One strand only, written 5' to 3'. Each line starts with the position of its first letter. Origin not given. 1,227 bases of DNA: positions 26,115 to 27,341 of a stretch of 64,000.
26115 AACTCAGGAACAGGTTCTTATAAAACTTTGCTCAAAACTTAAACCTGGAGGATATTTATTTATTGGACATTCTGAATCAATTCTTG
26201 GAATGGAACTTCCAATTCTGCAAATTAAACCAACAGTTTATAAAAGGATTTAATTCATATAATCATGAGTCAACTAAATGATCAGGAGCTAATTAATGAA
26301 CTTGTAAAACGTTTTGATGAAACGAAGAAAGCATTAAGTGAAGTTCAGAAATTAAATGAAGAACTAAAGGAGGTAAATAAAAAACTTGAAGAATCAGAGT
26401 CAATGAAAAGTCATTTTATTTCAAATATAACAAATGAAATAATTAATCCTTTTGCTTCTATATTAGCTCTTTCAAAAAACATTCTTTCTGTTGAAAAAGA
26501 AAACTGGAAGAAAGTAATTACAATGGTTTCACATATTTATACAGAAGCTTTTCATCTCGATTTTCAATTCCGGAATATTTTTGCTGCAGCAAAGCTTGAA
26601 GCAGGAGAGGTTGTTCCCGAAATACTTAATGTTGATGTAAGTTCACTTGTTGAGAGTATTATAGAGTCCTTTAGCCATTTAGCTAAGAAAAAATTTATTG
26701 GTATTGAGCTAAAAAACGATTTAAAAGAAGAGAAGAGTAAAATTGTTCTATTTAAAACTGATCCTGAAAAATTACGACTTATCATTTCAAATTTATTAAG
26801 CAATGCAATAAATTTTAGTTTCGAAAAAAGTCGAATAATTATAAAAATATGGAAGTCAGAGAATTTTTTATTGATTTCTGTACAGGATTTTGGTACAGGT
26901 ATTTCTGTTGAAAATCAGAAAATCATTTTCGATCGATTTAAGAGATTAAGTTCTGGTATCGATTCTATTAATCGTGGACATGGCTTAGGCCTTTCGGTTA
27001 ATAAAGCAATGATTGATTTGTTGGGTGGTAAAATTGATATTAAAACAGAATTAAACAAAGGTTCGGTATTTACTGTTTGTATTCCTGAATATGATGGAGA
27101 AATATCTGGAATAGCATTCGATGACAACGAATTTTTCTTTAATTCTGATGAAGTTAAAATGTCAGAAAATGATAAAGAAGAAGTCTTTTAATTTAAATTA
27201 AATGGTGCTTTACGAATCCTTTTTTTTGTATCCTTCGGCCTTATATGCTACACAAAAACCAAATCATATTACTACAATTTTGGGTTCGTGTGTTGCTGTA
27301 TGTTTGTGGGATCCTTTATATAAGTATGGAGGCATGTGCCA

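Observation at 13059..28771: Complete che-type chemosensory cluster with non-standard accessory genes in an apparently Bacteroidota genome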

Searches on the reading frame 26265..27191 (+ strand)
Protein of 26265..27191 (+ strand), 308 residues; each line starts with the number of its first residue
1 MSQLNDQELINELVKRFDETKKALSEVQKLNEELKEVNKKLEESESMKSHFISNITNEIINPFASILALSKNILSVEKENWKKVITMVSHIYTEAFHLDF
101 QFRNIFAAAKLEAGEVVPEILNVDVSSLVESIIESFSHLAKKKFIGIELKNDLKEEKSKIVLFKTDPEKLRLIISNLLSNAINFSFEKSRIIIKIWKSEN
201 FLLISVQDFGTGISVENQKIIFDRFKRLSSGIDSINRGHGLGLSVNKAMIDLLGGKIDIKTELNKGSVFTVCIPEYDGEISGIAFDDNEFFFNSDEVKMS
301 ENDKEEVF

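Call 4: search_protein_families(library=pfam, proteins=[window:26265-27191:+], max_evalue=0.01)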
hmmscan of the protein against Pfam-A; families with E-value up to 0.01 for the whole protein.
window:26265-27191:+ (308 aa): 3 families
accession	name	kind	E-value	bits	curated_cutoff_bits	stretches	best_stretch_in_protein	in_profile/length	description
PF02518.31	HATPase_c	-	2.4e-23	83.1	26.4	1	166-275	2-109/111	Histidine kinase-, DNA gyrase B-, and HSP90-like ATPase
PF14501.12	HATPase_c_5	-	4.4e-06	27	22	1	170-262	6-91/102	GHKL domain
PF23740.1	Ig_ZP2_3rd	-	0.0021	18.6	27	0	269-293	6-30/93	Zona pellucida sperm-binding protein 2, Ig-like domain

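Call 41: search_protein_families(library=pfam, proteins=[window:26265-27191:+], max_evalue=10)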
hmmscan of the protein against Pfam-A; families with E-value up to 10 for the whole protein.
window:26265-27191:+ (308 aa): 9 families
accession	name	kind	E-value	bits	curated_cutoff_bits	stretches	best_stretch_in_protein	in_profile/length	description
PF02518.31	HATPase_c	-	2.4e-23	83.1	26.4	1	166-275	2-109/111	Histidine kinase-, DNA gyrase B-, and HSP90-like ATPase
PF14501.12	HATPase_c_5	-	4.4e-06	27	22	1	170-262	6-91/102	GHKL domain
PF23740.1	Ig_ZP2_3rd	-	0.0021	18.6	27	1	269-293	6-30/93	Zona pellucida sperm-binding protein 2, Ig-like domain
PF13581.12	HATPase_c_2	-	0.025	15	27.4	1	162-252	24-111/127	Histidine kinase-like ATPase domain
PF10393.14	Matrilin_ccoil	-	0.061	13.5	26.3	1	21-46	18-43/45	Trimeric coiled-coil oligomerisation domain of matrilin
PF06419.17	COG6_N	-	0.094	13.3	27.4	1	7-52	57-102/114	Conserved oligomeric complex COG6, N-terminal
PF02403.27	Seryl_tRNA_N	-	0.53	11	28.2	1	9-57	27-106/108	Seryl-tRNA synthetase N-terminal domain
PF08650.15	DASH_Dad4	-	1.5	9.4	29.8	1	24-46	17-39/71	DASH complex subunit Dad4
PF06156.18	YabA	-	8.1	7.5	30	1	9-98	16-83/103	Initiation control protein YabA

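Call 42: search_protein_families(library=ncbifam, proteins=[window:26265-27191:+], max_evalue=0.01)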
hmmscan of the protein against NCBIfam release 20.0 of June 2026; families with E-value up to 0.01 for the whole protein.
window:26265-27191:+ (308 aa): 81 families (the best 25 are shown)
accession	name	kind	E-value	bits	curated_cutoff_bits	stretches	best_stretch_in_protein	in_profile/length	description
NF046044.1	PnpS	equivalog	1.9e-39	135.8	400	1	41-274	163-390/390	two-component system histidine kinase PnpS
NF047874.1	MASE3_PAS_HK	subfamily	3.5e-36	125.2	560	1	29-275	379-625/655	MASE3 domain-containing sensor histidine kinase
NF041735.1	hist_kin_RppB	equivalog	1.8e-33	116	400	1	49-274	217-438/438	two-component system sensor histidine kinase RppB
NF047465.1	hybrid_HK_LvrA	exception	9.7e-31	106.6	1200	1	18-276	165-423/819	hybrid histidine kinase/response regulator LvrA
NF041832.1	near_NosP_CTERM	subfamily_domain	1e-30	107.1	400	1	44-276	3-226/370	NahK/ErcS family hybrid sensor histidine kinase/response regulator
TIGR02966.1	phoR_proteo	equivalog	1.4e-30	106.5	334.2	1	40-272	106-332/333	phosphate regulon sensor histidine kinase PhoR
NF038297.2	hybrid_HK_HrmK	equivalog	6.3e-30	104.4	725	1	7-277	191-459/607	hybrid histidine kinase/response regulator HrmK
TIGR02956.1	TMAO_torS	equivalog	6.7e-30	103.9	676.5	1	21-279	433-686/967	TMAO reductase system sensor histidine kinase/response regulator TorS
NF008302.0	PRK11091.1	equivalog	9.2e-29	100.2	838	1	33-274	268-504/779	aerobic respiration two-component sensor histidine kinase ArcB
NF008312.0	PRK11100.1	equivalog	2e-28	99.5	356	1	21-274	230-473/477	two-component system sensor histidine kinase CreC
NF045595.1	HK_scytonemin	equivalog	1.4e-27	96.3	865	1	13-275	385-635/637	scytonemin biosynthesis sensor histidine kinase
TIGR01386.1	cztS_silS_copS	subfamily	5.8e-27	94.8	292.55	1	11-271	205-454/457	heavy metal sensor histidine kinase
NF045901.1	HisKinLetSLeg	equivalog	7.2e-27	93.8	1650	1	21-273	266-516/906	two-component system sensor histidine kinase LetS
NF006800.0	PRK09303.1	equivalog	1.2e-26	93.6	342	1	21-278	121-380/383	histidine kinase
NF033092.0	HK_WalK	equivalog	1.8e-26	92.9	725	1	42-274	366-593/594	cell wall metabolism sensor histidine kinase WalK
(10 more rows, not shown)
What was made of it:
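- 26265..27191 (+): HK308 ('K'): soluble HisKA-type DHp plus ATP-binding core, with Asn57 in place of the phospho-acceptor His and a C-terminal EEVF tail. NCBIfam aligns residues 41-274 to HK cores (call 42).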

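Call 44: search_dna_similar(query=window:26265-27191:+, collection=plasmids, mode=protein, max_rows=25, max_evalue=1e-10)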
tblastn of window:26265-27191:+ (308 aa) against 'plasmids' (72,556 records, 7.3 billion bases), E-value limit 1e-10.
The search stops at 5000 records and this limit was reached: more records match than are counted here, and every count below describes the 5000 best-scoring records only.
Records with a match: at least 5000; places in all: 6573; records where one place covers at least 80% of the query: 18.
Best place of each record, by identity: <60% 5000.
By first word of the organism name: Klebsiella 2212; Escherichia 341; Rhizobium 266; Enterobacter 201; Ralstonia 140; Enterococcus 139; Salmonella 132; Sinorhizobium 87; Pseudosulfitobacter 84; Acinetobacter 73; and 229 more.
By predicted mobility (MOB-suite, as given by PLSDB): conjugative 2184; non-mobilizable 2097; mobilizable 719.
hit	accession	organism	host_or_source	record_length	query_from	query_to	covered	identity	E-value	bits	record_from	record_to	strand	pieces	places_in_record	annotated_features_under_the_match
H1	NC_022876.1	Bacillus thuringiensis YBT-1518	-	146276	7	274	87%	31.6%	3e-26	115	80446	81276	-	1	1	response regulator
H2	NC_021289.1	Caballeronia insecticola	-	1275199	1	281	91%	29.6%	2e-24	110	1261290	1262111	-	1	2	none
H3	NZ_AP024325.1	Caballeronia sp. NK8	-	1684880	1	278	90%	29.9%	8e-24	108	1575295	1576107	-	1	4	none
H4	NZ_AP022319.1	Burkholderia sp. THE68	Togo hemipterus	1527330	1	278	90%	29.5%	1e-23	108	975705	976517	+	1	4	none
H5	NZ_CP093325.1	Bacillus sp. N5-665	whole organism,peat soil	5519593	12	274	85%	30.5%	1e-19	96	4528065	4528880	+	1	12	none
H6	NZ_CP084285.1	Caballeronia zhejiangensis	Anasa tristis,Cell culture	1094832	1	274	89%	29.0%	2e-22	104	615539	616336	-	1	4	none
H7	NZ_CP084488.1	Ensifer adhaerens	cellculture,soil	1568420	48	275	74%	34.2%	2e-23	107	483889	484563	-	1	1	none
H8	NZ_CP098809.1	Ensifer adhaerens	whole organism,soil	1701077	48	275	74%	34.1%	2e-22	104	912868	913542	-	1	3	none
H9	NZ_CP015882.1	Ensifer adhaerens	silty clay loam soil (pH 6.1)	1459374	48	275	74%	34.1%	5e-22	103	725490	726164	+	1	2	none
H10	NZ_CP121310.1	Ensifer adhaerens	bacterial colony,soil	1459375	48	275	74%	34.1%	5e-22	103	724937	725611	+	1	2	none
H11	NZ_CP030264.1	Ensifer adhaerens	Zea mays,whole organism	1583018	48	275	74%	34.1%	5e-22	103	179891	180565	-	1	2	none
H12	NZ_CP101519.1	Ensifer adhaerens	cell cuture,rhizosphere soil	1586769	48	275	74%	34.1%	5e-22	103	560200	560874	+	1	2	none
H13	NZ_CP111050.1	Chondrinema litorale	Seaweed,red alga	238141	8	281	89%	27.9%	3e-17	89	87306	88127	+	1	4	ATP-binding protein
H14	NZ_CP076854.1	Rhizobium sp. WYJ-E13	Curcuma wenyujin Y.H. Chen et C. ...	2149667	48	278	75%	33.1%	9e-26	114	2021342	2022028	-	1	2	none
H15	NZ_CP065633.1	Clostridium perfringens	-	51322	48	274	74%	33.6%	1e-20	99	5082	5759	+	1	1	HAMP domain-containing sensor histidine kinase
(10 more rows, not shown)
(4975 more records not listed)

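Call 45: get_annotated_region(hit=H2, flank=9000)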
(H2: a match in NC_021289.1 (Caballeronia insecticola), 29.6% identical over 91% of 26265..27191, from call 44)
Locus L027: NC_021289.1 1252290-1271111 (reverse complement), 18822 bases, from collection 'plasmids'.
description: Caballeronia insecticola plasmid p1, complete sequence
organism: Caballeronia insecticola (NCBI taxid 758793)
taxonomy: Bacteria; Pseudomonadota; Betaproteobacteria; Burkholderiales; Burkholderiaceae; Caballeronia; Caballeronia insecticola
host: -; source: -; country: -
typing (MOB-suite, as given by PLSDB): non-mobilizable
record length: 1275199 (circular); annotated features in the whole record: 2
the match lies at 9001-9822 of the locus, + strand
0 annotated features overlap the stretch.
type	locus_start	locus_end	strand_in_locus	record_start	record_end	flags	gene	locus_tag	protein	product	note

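Call 53: find_homologous_proteins(query=window:26265-27191:+, max_evalue=1e-10)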
Query window:26265-27191:+ (308 aa): 3991 proteins with E <= 1e-10 among 7468 candidates; the best 120 are listed.
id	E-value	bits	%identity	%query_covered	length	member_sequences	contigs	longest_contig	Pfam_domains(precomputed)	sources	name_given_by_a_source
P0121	2.5e-171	587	90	100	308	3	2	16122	PF02518.32,PF14501.13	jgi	jgi:signal transduction histidine kinase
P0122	3.6e-162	557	83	100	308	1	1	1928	PF02518.32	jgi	jgi:signal transduction histidine kinase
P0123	8.4e-148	509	78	100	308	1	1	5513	PF02518.32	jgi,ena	-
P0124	9.4e-148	509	78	100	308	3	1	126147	PF02518.32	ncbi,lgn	ncbi:MAG: sensor histidine kinase [Bacteroidales bacterium]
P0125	4.3e-143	494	75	100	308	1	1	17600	PF02518.32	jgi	jgi:signal transduction histidine kinase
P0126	1.2e-123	430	68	99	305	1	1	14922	PF13581.13,PF02518.32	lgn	-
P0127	5.5e-123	428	68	100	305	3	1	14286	PF13581.13,PF02518.32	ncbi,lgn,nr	ncbi:MAG: HAMP domain-containing sensor histidine kinase [Bacteroidota bacterium]|nr:HAMP domain-con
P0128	3.3e-122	425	68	100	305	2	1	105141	PF02518.32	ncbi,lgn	ncbi:MAG: sensor histidine kinase [Thiohalospira sp.]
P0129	3.8e-122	425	67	100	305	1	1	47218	PF13581.13,PF02518.32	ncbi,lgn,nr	ncbi:MAG: HAMP domain-containing sensor histidine kinase [Bacteroidota bacterium]|nr:HAMP domain-con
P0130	1.1e-121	424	66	100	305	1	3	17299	PF13581.13,PF02518.32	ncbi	ncbi:MAG: HAMP domain-containing sensor histidine kinase [Bacteroidales bacterium]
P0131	1.3e-121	424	69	100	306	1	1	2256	PF02518.32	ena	-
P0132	2.1e-121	423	69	100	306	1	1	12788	PF02518.32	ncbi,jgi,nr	ncbi:MAG: HAMP domain-containing sensor histidine kinase [Bacteroidales bacterium]|jgi:signal transd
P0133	2.3e-121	423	67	100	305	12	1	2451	PF02518.32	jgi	-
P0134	8.6e-121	421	65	100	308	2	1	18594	PF13581.13,PF02518.32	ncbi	-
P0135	2.0e-120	420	67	100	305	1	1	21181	PF02518.32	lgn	-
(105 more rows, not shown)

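Call 80: search_protein_representatives(protein=window:26265-27191:+)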
Query: 308 residues. Proteins with E-value up to 0.001 (for the whole library): 854715; up to 1e-10: 364856; up to 1e-30: 901. The best 150 are listed.
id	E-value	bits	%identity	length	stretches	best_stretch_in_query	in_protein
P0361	2.2e-80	286.6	53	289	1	1-298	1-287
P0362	2.2e-80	286.6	51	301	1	2-295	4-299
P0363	2.6e-80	286.4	51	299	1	1-296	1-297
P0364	9.3e-78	278.0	52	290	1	1-292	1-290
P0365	1.6e-73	264.1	49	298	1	3-297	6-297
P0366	2.4e-73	263.5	47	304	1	2-294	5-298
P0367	3.9e-73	262.8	45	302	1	4-296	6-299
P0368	8.4e-73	261.8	51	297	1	1-296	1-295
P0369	1.1e-72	261.4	46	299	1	1-295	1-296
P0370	3.9e-72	259.6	50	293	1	1-292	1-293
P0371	5.2e-72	259.2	49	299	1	1-295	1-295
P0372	1.7e-71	257.4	46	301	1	1-297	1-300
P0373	7.4e-71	255.4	48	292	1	1-297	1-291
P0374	1.1e-69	251.5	45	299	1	1-296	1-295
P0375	6.6e-69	249.0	45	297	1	1-297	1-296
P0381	2.1e-68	247.3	45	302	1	1-298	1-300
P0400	5.4e-63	229.6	43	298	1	1-296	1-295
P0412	3.4e-61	223.7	41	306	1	1-293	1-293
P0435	8.0e-58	212.6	41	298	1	1-293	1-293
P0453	5.0e-56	206.7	40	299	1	2-296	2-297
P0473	1.3e-54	202.1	39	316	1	3-297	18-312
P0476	2.6e-54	201.1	43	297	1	1-296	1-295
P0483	1.4e-53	198.7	37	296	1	1-296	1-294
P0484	2.6e-53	197.8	41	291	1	1-293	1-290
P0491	1.2e-52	195.7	41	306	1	4-295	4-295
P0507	7.3e-51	189.8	38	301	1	1-296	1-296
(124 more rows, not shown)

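Call 82: list_cluster_members(proteins=[P0374, P0381, P0400, P0412, P0435, P0453, P0476, P0484, P0491, P0507])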
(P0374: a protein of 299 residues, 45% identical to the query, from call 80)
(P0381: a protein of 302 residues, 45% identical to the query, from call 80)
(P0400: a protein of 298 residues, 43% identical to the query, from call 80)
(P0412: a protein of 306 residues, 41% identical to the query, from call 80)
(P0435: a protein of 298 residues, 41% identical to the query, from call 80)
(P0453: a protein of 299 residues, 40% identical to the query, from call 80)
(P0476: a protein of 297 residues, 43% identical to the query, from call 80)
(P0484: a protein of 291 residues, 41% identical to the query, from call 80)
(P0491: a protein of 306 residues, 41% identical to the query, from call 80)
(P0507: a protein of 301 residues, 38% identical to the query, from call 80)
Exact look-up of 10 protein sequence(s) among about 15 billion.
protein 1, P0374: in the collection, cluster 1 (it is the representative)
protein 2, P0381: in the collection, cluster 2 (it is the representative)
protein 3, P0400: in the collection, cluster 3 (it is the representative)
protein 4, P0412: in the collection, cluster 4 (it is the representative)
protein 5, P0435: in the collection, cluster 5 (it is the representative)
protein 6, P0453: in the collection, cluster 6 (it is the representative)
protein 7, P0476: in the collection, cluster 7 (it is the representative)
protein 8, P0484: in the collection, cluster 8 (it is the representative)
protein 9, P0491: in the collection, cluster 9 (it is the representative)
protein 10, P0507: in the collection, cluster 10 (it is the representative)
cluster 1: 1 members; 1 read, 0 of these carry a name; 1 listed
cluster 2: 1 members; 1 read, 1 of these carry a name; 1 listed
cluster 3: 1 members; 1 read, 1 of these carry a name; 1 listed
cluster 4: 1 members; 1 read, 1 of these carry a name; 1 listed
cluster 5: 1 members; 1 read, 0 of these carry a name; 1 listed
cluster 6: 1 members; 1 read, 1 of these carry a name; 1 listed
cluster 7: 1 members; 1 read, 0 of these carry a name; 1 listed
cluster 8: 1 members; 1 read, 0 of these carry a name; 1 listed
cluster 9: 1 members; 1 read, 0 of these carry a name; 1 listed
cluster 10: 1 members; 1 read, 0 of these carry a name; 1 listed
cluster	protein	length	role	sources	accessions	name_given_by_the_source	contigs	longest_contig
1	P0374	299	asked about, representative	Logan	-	-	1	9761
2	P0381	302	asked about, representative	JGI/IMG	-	signal transduction histidine kinase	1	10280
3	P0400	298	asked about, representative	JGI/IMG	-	signal transduction histidine kinase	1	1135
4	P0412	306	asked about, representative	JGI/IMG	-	signal transduction histidine kinase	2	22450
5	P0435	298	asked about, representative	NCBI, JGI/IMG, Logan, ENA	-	-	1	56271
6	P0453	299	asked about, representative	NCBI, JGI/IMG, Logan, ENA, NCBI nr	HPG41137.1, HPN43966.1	MAG TPA: HAMP domain-containing sensor histidine kinase [bacterium] | HAMP domain-containing sensor histidine kinase [bacterium]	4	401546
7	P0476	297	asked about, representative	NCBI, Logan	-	-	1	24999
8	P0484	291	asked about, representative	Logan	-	-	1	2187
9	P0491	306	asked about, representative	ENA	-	-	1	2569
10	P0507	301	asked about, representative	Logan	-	-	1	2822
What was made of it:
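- Tried and rejected: Names for divergent K representatives. list_cluster_members gave no organism names (call 82).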

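Call 83: find_encoding_contigs(protein=P0453, flank=10000, max_places=2)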
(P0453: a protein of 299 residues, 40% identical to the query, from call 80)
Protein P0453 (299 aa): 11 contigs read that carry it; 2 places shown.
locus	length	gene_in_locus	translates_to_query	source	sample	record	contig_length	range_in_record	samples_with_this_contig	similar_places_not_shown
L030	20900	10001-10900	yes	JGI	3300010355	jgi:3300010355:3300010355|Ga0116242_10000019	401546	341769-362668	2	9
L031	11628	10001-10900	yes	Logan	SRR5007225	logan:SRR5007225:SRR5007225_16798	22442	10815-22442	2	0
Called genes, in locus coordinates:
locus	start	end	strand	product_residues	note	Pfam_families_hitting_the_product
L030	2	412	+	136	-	PF00072:Response_reg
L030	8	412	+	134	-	PF00072:Response_reg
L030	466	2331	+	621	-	-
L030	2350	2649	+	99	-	PF13466:STAS_2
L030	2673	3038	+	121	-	PF00072:Response_reg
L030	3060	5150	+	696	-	PF01627:Hpt, PF02895:H-kinase_dim, PF02518:HATPase_c, PF01584:CheW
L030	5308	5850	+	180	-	PF01584:CheW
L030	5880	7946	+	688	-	PF00672:HAMP, PF00015:MCPsignal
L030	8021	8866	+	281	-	PF03705:CheR_N, PF01739:CheR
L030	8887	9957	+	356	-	PF00072:Response_reg, PF01339:CheB_methylest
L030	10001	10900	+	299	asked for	PF00512:HisKA (weak), PF02518:HATPase_c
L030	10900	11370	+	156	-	PF03975:CheD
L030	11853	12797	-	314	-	PF08843:AbiEii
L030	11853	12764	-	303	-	PF08843:AbiEii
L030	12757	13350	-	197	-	-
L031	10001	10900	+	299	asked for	PF00512:HisKA (weak), PF02518:HATPase_c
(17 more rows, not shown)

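Call 84: find_encoding_contigs(protein=P0476, flank=10000, max_places=1)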
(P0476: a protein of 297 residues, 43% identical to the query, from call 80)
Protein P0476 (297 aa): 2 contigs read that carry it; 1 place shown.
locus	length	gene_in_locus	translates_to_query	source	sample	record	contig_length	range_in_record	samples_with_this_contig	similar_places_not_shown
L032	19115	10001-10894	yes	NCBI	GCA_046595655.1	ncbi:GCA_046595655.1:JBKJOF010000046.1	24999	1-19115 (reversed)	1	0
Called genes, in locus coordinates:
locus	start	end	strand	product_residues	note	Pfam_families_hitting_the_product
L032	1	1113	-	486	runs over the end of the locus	PF00144:Beta-lactamase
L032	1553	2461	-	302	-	-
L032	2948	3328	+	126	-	-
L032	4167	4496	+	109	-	-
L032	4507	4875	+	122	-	PF00072:Response_reg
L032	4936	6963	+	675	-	PF01627:Hpt, PF02895:H-kinase_dim, PF02518:HATPase_c, PF01584:CheW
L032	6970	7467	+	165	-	PF01584:CheW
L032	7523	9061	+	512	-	PF02203:TarH, PF12729:4HB_MCP_1, PF00015:MCPsignal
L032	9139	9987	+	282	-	PF03705:CheR_N, PF01739:CheR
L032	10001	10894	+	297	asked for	PF00512:HisKA (weak), PF02518:HATPase_c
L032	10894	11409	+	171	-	PF03975:CheD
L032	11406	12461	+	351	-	PF00072:Response_reg, PF01339:CheB_methylest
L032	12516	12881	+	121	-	PF00072:Response_reg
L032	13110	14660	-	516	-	PF02384:N6_Mtase, PF07669:Eco57I, PF22837:M_Eco57I_C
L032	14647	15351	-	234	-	-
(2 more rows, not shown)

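Call 85: find_encoding_contigs(protein=P0435, flank=10000, max_places=1)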
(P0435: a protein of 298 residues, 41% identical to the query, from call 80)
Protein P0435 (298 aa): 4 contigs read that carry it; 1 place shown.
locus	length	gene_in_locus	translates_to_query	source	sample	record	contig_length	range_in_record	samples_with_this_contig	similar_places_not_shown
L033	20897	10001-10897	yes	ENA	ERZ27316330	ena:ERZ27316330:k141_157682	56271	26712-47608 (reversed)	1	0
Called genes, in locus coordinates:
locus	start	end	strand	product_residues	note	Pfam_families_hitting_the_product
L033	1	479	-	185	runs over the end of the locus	-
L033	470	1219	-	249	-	PF02463:SMC_N, PF00005:ABC_tran, PF13304:AAA_21 (faint)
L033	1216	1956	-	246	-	PF02405:MlaE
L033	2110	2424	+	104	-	-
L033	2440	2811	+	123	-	PF00072:Response_reg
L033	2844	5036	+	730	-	PF01627:Hpt, PF02895:H-kinase_dim, PF02518:HATPase_c, PF01584:CheW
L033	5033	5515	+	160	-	PF01584:CheW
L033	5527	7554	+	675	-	PF12729:4HB_MCP_1 (weak), PF00672:HAMP, PF00015:MCPsignal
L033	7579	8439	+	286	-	PF03705:CheR_N, PF08241:Methyltransf_11 (faint), PF13649:Methyltransf_25 (faint), PF01739:CheR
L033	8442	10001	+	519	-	PF00072:Response_reg, PF00512:HisKA, PF02518:HATPase_c, PF00072:Response_reg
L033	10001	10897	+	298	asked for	PF02518:HATPase_c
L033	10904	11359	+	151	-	PF03975:CheD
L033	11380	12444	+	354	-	PF00072:Response_reg, PF01339:CheB_methylest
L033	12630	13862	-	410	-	PF16491:Peptidase_M48_N, PF01435:Peptidase_M48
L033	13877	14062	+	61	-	-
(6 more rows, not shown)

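Call 108: find_encoding_contigs(protein=P0483, flank=10000, max_places=1)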
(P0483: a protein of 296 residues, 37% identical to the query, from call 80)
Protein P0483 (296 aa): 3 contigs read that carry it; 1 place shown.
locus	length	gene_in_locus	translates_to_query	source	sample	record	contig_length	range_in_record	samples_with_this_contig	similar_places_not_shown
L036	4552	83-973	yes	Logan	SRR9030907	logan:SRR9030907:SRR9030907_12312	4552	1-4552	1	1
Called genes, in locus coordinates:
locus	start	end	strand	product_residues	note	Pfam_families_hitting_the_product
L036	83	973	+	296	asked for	PF13581:HATPase_c_2 (weak), PF02518:HATPase_c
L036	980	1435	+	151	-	PF03975:CheD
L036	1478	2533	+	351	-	PF00072:Response_reg, PF01339:CheB_methylest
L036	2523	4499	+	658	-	PF13424:TPR_12 (weak), PF00515:TPR_1 (faint), PF07719:TPR_2 (faint), PF13181:TPR_8 (faint), PF13374:TPR_10 (faint), PF13424:TPR_12, PF00211:Guanylate_cyc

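Call 109: find_encoding_contigs(protein=P0473, flank=10000, max_places=1)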
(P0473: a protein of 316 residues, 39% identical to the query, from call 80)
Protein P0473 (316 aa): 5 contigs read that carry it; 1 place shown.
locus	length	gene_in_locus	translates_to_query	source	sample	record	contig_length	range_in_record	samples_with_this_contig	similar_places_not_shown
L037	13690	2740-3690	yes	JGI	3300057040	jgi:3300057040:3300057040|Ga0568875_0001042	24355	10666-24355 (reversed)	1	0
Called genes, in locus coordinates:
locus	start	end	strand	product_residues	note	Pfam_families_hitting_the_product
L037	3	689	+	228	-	?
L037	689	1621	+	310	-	PF03705:CheR_N, PF01739:CheR, PF13489:Methyltransf_23 (weak), PF08241:Methyltransf_11 (faint), PF08242:Methyltransf_12 (faint), PF13649:Methyltransf_25 (faint)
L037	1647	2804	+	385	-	PF00072:Response_reg, PF01339:CheB_methylest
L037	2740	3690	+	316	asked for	PF02518:HATPase_c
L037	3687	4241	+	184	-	PF03975:CheD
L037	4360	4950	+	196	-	PF13472:Lipase_GDSL_2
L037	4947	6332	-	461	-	PF00989:PAS, PF08448:PAS_4, PF13188:PAS_8 (weak), PF13426:PAS_9, PF00158:Sigma54_activat, PF14532:Sigma54_activ_2, PF25601:AAA_lid_14, PF02954:HTH_8, +2 more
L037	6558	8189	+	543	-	PF14691:Fer4_20, PF01262:AlaDh_PNT_C (faint), PF01946:Thi4 (weak), PF00070:Pyr_redox (weak), PF01266:DAO, PF07992:Pyr_redox_2, PF13450:NAD_binding_8, PF12838:Fer4_7 (weak), +5 more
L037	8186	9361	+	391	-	PF01855:POR_N, PF17147:PFOR_II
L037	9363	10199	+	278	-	PF02775:TPP_enzyme_C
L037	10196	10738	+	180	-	PF01558:POR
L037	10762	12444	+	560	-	PF00501:AMP-binding, PF13193:AMP-binding_C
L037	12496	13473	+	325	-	PF03401:TctC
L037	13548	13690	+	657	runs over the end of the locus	PF01970:TctA, PF07331:TctB (weak)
